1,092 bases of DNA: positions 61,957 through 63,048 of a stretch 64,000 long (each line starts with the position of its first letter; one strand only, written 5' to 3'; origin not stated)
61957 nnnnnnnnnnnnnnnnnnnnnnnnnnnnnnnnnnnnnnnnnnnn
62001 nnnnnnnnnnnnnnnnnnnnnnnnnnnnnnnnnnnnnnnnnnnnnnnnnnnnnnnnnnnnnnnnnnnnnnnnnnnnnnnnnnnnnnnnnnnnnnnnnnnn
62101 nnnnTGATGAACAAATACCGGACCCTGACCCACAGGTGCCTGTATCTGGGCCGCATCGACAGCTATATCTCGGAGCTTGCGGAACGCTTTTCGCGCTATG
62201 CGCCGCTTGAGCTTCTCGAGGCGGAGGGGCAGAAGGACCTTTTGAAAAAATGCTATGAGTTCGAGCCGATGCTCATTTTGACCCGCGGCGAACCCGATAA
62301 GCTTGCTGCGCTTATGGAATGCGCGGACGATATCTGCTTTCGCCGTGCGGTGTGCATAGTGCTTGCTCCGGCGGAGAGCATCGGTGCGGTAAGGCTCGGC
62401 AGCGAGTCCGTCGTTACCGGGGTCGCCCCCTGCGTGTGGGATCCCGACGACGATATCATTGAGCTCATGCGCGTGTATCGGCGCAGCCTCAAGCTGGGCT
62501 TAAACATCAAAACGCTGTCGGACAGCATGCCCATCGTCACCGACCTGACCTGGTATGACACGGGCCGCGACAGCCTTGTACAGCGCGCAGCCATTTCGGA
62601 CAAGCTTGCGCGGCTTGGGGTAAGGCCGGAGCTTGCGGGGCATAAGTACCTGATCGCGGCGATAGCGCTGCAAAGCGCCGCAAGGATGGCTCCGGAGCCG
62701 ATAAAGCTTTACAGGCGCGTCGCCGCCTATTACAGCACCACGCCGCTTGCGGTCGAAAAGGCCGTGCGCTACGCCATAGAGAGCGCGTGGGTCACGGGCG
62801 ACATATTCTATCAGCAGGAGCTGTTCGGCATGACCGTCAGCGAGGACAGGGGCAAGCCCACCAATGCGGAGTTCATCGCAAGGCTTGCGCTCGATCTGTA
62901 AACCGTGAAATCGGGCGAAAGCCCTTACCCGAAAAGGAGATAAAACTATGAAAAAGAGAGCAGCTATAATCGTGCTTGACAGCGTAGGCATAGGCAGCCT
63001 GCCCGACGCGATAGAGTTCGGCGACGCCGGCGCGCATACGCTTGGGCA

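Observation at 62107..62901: Spo0A orthologue at the canonical recN-spoIVB-spo0A locus appears to have a pseudo-receiver domain with no phospho-acceptor aspartate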

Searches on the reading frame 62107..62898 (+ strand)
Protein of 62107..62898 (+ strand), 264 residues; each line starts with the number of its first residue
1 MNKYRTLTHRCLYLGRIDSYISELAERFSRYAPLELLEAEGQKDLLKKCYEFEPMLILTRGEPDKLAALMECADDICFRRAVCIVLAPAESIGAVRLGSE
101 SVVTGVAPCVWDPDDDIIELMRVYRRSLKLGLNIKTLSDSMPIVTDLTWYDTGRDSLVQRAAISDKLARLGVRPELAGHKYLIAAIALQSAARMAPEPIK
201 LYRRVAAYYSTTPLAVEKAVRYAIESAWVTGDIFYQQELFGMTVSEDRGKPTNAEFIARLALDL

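Call 4: search_protein_families(library=pfam, proteins=[window:62107-62898:+], max_evalue=10)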
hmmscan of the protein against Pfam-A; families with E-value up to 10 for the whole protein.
window:62107-62898:+ (264 aa): 1 family
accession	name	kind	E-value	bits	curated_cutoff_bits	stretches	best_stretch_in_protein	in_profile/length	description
PF08769.17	Spo0A_C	-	2.8e-23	82.3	25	1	163-262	1-102/104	Sporulation initiation factor Spo0A C terminal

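Call 5: search_protein_families(library=ncbifam, proteins=[window:62107-62898:+], max_evalue=1)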
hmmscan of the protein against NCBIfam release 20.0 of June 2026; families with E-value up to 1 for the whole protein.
window:62107-62898:+ (264 aa): 2 families
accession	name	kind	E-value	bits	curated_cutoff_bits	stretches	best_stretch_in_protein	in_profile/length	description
TIGR02875.1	spore_0_A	equivalog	4.9e-20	71.9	200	1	160-261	149-252/262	sporulation transcription factor Spo0A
NF041433.1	UmoA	subfamily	0.00091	19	200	1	146-250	27-139/178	UmoA family flagellar biogenesis regulator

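Call 6: find_homologous_proteins(query=window:62107-62898:+, max_evalue=0.001)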
Query window:62107-62898:+ (264 aa): 63 proteins with E <= 0.001 among 979 candidates.
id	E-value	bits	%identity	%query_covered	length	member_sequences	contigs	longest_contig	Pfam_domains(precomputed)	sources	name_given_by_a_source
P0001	1.3e-169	580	100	100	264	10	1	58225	PF08769.18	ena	-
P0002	4.7e-142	490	82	100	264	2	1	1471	PF08769.18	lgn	-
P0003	5.6e-110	385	71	100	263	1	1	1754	PF08769.18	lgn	-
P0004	6.5e-78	280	51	97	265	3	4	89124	PF08769.18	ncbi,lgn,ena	-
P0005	6.7e-76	273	50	97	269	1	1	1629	PF08769.18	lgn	-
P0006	5.8e-75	270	49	98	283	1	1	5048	PF08769.18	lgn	-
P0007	6.7e-75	270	51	97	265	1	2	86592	PF08769.18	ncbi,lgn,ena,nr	ncbi:MAG: sporulation initiation factor Spo0A C-terminal domain-containing protein [Clostridia bacte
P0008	2.0e-73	265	49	97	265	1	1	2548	PF08769.18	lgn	-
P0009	9.4e-73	263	49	100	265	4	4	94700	PF08769.18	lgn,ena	-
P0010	1.4e-71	259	47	98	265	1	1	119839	PF08769.18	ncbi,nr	ncbi:MAG: sporulation initiation factor Spo0A C-terminal domain-containing protein [Clostridiales ba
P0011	1.9e-71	259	48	100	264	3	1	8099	PF08769.18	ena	-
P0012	2.3e-71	258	48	97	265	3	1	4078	PF08769.18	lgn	-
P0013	3.2e-71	258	50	97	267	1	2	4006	PF08769.18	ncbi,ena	-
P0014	8.0e-71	256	48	97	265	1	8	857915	PF08769.18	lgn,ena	-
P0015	1.0e-70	256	50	97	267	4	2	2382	PF08769.18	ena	-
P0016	3.1e-70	255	48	98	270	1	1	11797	PF08769.18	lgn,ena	-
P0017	3.3e-70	254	48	100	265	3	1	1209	PF08769.18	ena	-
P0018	3.6e-70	254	47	97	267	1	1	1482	PF08769.18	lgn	-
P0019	7.4e-70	253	48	98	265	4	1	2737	PF08769.18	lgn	-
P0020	1.0e-69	253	47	97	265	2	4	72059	PF08769.18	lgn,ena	-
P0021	2.2e-68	249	47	97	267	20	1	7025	PF08769.18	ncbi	-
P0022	3.5e-68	248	47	99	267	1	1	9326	PF08769.18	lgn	-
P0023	6.3e-68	247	48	97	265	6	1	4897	PF08769.18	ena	-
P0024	1.0e-67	246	49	97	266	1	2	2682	PF08769.18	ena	-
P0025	1.3e-67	246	45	97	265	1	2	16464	PF08769.18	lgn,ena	-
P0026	3.3e-67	245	48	97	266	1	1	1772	PF08769.18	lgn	-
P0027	6.9e-67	244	46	97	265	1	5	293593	PF08769.18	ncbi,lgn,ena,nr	ncbi:MAG: sporulation initiation factor Spo0A C-terminal domain-containing protein [Clostridia bacte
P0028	1.0e-66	243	46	99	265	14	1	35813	PF08769.18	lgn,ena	-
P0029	1.6e-66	242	46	100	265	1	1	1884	PF08769.18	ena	-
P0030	5.7e-66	241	47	97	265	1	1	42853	PF08769.18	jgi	jgi:two-component system response regulator (stage 0 sporulation protein A)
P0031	1.1e-65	240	47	97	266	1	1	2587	PF08769.18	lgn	-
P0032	1.3e-65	239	45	97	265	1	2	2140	PF08769.18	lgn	-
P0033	2.6e-65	238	46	97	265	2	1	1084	PF08769.18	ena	-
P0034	1.7e-64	236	50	100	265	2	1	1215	PF08769.18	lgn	-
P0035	2.2e-64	235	45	97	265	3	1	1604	PF08769.18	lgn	-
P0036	4.4e-64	234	45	98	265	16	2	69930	PF08769.18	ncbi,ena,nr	ncbi:MAG: sporulation initiation factor Spo0A C-terminal domain-containing protein [Clostridia bacte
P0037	5.8e-64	234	46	97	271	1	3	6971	PF08769.18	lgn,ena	-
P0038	4.6e-63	231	44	100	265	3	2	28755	PF08769.18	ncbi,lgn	-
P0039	7.1e-63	230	47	97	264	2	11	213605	PF08769.18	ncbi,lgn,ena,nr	ncbi:MAG: sporulation initiation factor Spo0A C-terminal domain-containing protein [Clostridia bacte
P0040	8.0e-63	230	45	97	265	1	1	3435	PF08769.18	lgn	-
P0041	1.8e-60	223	45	97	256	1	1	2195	PF08769.18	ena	-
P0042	3.5e-60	222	44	96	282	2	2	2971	PF08769.18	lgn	-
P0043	3.9e-59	218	45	97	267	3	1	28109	PF08769.18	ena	-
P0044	5.2e-59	218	45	97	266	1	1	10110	PF08769.18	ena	-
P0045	3.9e-56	208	43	96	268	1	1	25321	PF08769.18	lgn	-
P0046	4.9e-56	208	43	97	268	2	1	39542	PF08769.18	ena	-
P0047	3.9e-52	195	41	97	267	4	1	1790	PF08769.18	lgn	-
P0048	3.0e-51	192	42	97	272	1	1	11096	PF08769.18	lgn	-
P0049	2.5e-50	189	41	97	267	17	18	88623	PF08769.18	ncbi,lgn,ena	-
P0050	2.3e-47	180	38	98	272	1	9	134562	PF08769.18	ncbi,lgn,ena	-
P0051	1.1e-46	177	38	97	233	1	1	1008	PF08769.18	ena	-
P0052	9.0e-41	158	39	100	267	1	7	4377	PF08769.18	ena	-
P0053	3.5e-40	156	45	81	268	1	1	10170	PF08769.18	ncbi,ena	-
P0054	1.9e-37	147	39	88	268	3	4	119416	PF08769.18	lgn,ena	-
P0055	7.6e-36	142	38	88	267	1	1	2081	PF08769.18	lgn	-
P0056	2.0e-35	141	34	99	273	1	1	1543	PF08769.18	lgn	-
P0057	4.6e-35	139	39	86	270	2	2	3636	PF08769.18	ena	-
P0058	5.4e-35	139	38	85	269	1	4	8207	PF08769.18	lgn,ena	-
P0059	1.1e-34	138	36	97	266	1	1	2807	PF08769.18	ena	-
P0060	6.9e-34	135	38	88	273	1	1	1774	PF08769.18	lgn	-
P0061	4.4e-31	126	52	46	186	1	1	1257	PF08769.18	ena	-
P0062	8.1e-31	125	36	88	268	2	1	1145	PF08769.18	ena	-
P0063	1.3e-12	66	51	36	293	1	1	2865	PF08769.18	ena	-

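Call 10: find_encoding_contigs(protein=window:62107-62898:+, flank=10000, max_places=4)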
Protein window:62107-62898:+ (264 aa): 4 contigs read that carry it; 3 places shown.
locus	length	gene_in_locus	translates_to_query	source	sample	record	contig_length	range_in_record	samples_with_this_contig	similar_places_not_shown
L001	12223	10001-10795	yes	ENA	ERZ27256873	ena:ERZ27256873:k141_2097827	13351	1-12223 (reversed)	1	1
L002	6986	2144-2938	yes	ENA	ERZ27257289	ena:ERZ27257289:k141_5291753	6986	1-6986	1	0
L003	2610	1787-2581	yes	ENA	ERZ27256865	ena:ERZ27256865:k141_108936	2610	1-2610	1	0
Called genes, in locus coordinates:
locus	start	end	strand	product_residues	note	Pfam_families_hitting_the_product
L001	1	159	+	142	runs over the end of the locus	PF03780:Asp23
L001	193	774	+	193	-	PF03780:Asp23 (weak)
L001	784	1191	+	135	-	PF01029:NusB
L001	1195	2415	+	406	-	PF13742:tRNA_anti_2, PF01336:tRNA_anti-codon, PF02601:Exonuc_VII_L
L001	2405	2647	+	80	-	PF02609:Exonuc_VII_S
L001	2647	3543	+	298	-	PF00348:polyprenyl_synt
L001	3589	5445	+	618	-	PF13292:DXP_synthase_N, PF00456:Transketolase_N (faint), PF02775:TPP_enzyme_C (weak), PF02779:Transket_pyr, PF02780:Transketolase_C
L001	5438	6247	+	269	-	PF01728:FtsJ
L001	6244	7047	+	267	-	PF01513:NAD_kinase, PF20143:NAD_kinase_C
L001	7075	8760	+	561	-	PF02463:SMC_N, PF13476:AAA_23, PF13304:AAA_21 (faint)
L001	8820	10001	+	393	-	PF00595:PDZ (faint), PF13180:PDZ_2 (weak), PF17820:PDZ_6, PF05580:Peptidase_S55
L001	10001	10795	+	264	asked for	PF08769:Spo0A_C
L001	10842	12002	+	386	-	PF01676:Metalloenzyme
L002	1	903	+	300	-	?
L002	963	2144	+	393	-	PF00595:PDZ (faint), PF13180:PDZ_2 (weak), PF17820:PDZ_6, PF05580:Peptidase_S55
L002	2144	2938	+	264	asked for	PF08769:Spo0A_C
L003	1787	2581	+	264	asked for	PF08769:Spo0A_C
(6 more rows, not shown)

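Call 12: predict_structure(alignment_id=A1)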
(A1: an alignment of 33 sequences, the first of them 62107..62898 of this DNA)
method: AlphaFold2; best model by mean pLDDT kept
length: 264 residues; sequences in the alignment: 33
mean_pLDDT: 79.6   pTM: 0.63
mean pLDDT of the five models: 79.6, 78.8, 78.8, 77.7, 77.0
residues with pLDDT >= 90: 56; 70-90: 152; 50-70: 36; < 50: 20
segments of 3 or more residues with pLDDT < 50: 1-4, 140-151
pLDDT, mean of each block of 10 residues (from residue 1): 59 94 92 90 91 91 86 81 86 67 83 90 78 64 40 56 85 86 86 78 85 91 87 83 59 85 77
secondary structure, 60 per line:
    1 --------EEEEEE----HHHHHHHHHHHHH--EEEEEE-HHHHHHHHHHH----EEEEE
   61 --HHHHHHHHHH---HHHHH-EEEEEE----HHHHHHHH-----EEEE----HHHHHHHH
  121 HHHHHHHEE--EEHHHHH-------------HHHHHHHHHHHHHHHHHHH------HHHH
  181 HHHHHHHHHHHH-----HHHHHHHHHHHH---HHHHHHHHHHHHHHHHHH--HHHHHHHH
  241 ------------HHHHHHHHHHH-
elements in order: E9-14 H19-31 E34-39 H41-51 E56-60 H63-72 H76-80 E82-87 H92-99 E105-108 H113-127 H134-138 H152-170 H177-192 H198-209 H213-230 H233-240 H253-263

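Call 17: fold_search(model_id=the predicted structure, library=pdb)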
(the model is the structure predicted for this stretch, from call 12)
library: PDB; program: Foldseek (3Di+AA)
matches with E <= 10: 1516; with E <= 0.001: 32
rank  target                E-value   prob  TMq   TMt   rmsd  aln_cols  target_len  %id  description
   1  1lq1_C                1.8e-05  1.00  0.36  0.81   1.7       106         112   37  DNA Complexed Structure of the Key Transcription Factor Initiating Development in Sporulation Bacteria (released 2002-08-23)
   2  1fc3_A                2.5e-05  1.00  0.36  0.76   2.5       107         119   39  THE CRYSTAL STRUCTURE OF TRANS-ACTIVATION DOMAIN OF THE SPORULATION RESPONSE REGULATOR, SPO0A (released 2000-11-08)
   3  1lq1_D                4.0e-05  1.00  0.34  0.79   2.4       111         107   34  DNA Complexed Structure of the Key Transcription Factor Initiating Development in Sporulation Bacteria (released 2002-08-23)
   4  1fc3_C                6.8e-05  1.00  0.35  0.76   3.3       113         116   37  THE CRYSTAL STRUCTURE OF TRANS-ACTIVATION DOMAIN OF THE SPORULATION RESPONSE REGULATOR, SPO0A (released 2000-11-08)
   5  8vc9_A                1.1e-04  1.00  0.37  0.27  26.5       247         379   15  Hybrid response regulator LvrB from Leptospira / phosphorylated REC form (released 2024-12-18)
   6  6ww6_B                1.3e-04  1.00  0.35  0.46  13.4       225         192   15  Crystal structure of EutV bound to RNA (released 2021-11-24)
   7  8tef_A                1.5e-04  1.00  0.36  0.19  11.8       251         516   12  PorX primitive monoclinic crystal form (released 2024-04-17)
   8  1lq1_A                1.7e-04  1.00  0.33  0.78   2.1       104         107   36  DNA Complexed Structure of the Key Transcription Factor Initiating Development in Sporulation Bacteria (released 2002-08-23)
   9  1rnl                  2.1e-04  1.00  0.39  0.50  12.7       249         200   13  THE NITRATE/NITRITE RESPONSE REGULATOR PROTEIN NARL FROM NARL (released 1996-11-08)
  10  8vc9_B                2.3e-04  1.00  0.37  0.27  26.4       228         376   16  Hybrid response regulator LvrB from Leptospira / phosphorylated REC form (released 2024-12-18)
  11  8vc9_C                2.4e-04  1.00  0.37  0.27  27.2       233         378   16  Hybrid response regulator LvrB from Leptospira / phosphorylated REC form (released 2024-12-18)
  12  8tef_D                2.6e-04  1.00  0.36  0.20  11.2       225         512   11  PorX primitive monoclinic crystal form (released 2024-04-17)
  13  8p6f_B                3.3e-04  1.00  0.35  0.20  10.0       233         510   10  Crystal structure of PorX-Fj (released 2024-04-03)
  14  6wsh_A                3.9e-04  1.00  0.37  0.50  12.5       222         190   12  Crystal structure of EutV from Enterococcus faecalis (released 2021-05-05)
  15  8vc9_E                3.9e-04  1.00  0.38  0.27  26.6       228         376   16  Hybrid response regulator LvrB from Leptospira / phosphorylated REC form (released 2024-12-18)
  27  1fc3_B                8.7e-04  1.00  0.33  0.81   2.3       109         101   33  THE CRYSTAL STRUCTURE OF TRANS-ACTIVATION DOMAIN OF THE SPORULATION RESPONSE REGULATOR, SPO0A (released 2000-11-08)
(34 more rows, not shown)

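Call 19: find_related_loci(query=A1, collection=genome_contigs, flank=10000)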
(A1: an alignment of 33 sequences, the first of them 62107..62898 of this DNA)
Query A1 (264 aa) in genome_contigs; peptide patterns used: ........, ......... (x = any residue, [..] = any of these).
435 stretches matched a pattern; 149 encode a relative of the query (tblastn E <= 1e-3); the best 80 are kept; 80 distinct loci.
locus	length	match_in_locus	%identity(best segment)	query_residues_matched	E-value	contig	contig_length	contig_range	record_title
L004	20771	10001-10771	51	7-263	5e-85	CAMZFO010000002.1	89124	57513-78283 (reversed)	MAG TPA_asm: uncultured Clostridia bacterium isolate SRR10912537_bin.26_metaWRAP_v1.3_MAG genome assembly, contig: ERZ14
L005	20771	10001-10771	51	7-263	2e-80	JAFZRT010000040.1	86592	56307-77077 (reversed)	MAG: Clostridia bacterium isolate RGIG8038 Water_buffalos_Rumen-1__c756049, whole genome shotgun sequence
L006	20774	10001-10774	50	7-264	6e-79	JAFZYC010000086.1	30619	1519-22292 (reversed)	MAG: Clostridia bacterium isolate RGIG8203 Water_buffalos_Rumen-3__c1650481, whole genome shotgun sequence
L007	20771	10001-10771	49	7-263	9e-79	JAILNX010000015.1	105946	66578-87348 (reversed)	MAG: Clostridiales bacterium isolate RUI291 k141_4599765_flag=0_multi=28.9394_len=105946, whole genome shotgun sequence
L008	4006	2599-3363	50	10-264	1e-78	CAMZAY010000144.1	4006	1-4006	MAG TPA_asm: uncultured Clostridia bacterium isolate SRR10912538_bin.15_metaWRAP_v1.3_MAG genome assembly, contig: ERZ14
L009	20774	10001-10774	47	6-263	2e-78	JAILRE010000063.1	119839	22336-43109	MAG: Clostridiales bacterium isolate RUI376 k141_15467481_flag=0_multi=27.9955_len=119839, whole genome shotgun sequence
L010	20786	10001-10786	45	2-263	9e-75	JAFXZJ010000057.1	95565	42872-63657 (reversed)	MAG: Clostridia bacterium isolate RGIG6884 Sheep_Rumen-5__c1469436, whole genome shotgun sequence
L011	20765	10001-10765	46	9-263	7e-75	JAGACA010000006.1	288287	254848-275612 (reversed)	MAG: Clostridia bacterium isolate RGIG8305 Water_buffalos_Rumen.Co__c1246515, whole genome shotgun sequence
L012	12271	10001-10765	47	10-264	2e-74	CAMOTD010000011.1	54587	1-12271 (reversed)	MAG: uncultured Clostridia bacterium isolate SRR873608_bin.71_metaWRAP_v1.3_MAG genome assembly, contig: NODE_1241_lengt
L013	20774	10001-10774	45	7-264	1e-70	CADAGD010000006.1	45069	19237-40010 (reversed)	MAG: uncultured Clostridiales bacterium isolate RUG13271 genome assembly, contig: RUG13271_asm_6, whole genome shotgun s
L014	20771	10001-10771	47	7-263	2e-69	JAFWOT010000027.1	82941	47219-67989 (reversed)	MAG: Clostridia bacterium isolate RGIG5933 Sheep_Omasum-1__c762256, whole genome shotgun sequence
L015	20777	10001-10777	37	6-264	5e-53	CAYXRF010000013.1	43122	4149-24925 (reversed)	MAG TPA_asm: uncultured Oscillospiraceae bacterium isolate SRP294416_co3_738 genome assembly, contig: NODE_872_length_43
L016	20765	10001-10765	41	10-264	2e-57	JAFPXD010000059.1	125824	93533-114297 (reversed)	MAG: Clostridia bacterium isolate RGIG1555 Goat_Abomasum-6__c569207, whole genome shotgun sequence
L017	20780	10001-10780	38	5-264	3e-47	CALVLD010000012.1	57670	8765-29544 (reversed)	MAG: uncultured Clostridia bacterium isolate BRZ_AB__bin62 genome assembly, contig: BRZ_AB__NODE_615_length_57670_cov_10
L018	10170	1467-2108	45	51-264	3e-45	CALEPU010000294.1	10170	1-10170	MAG TPA_asm: uncultured Clostridia bacterium isolate ERR1278074_bin.0_CONCOCT_v1.1_MAG genome assembly, contig: ERZ84238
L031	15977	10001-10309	43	160-260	5e-18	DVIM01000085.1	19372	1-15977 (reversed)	MAG TPA_asm: Candidatus Spyradocola merdavium isolate CHK191-18038 CHK191__C197112_L19372_ERR3414586, whole genome shotg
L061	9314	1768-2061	42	167-261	1e-16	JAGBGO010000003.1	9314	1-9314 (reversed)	MAG: Clostridia bacterium isolate RGIG9099 Water_deer_Rectum.Co__c9264, whole genome shotgun sequence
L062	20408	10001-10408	35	123-261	2e-16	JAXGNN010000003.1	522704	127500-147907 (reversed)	MAG: Christensenellales bacterium isolate AnMBR.bin257 bin257_3, whole genome shotgun sequence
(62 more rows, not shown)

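Call 30: find_encoding_contigs(protein=P0002, flank=10000, max_places=2)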
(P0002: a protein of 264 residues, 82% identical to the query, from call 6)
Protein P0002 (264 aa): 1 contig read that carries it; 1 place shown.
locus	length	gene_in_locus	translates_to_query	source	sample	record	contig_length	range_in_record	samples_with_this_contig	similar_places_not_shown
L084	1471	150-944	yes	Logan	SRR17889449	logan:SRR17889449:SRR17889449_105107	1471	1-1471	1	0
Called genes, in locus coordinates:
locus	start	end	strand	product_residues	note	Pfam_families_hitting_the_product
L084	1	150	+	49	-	?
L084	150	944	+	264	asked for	PF08769:Spo0A_C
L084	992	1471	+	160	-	?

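Call 31: find_encoding_contigs(protein=P0003, flank=10000, max_places=2)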
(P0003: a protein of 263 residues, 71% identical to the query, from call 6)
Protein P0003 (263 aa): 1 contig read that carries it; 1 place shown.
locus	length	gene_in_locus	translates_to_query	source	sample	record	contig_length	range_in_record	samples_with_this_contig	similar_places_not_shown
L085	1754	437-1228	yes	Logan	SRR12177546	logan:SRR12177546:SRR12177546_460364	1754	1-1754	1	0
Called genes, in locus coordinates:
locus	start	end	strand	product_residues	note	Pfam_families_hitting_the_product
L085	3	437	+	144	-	?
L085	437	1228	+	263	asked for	PF08769:Spo0A_C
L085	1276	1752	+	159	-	?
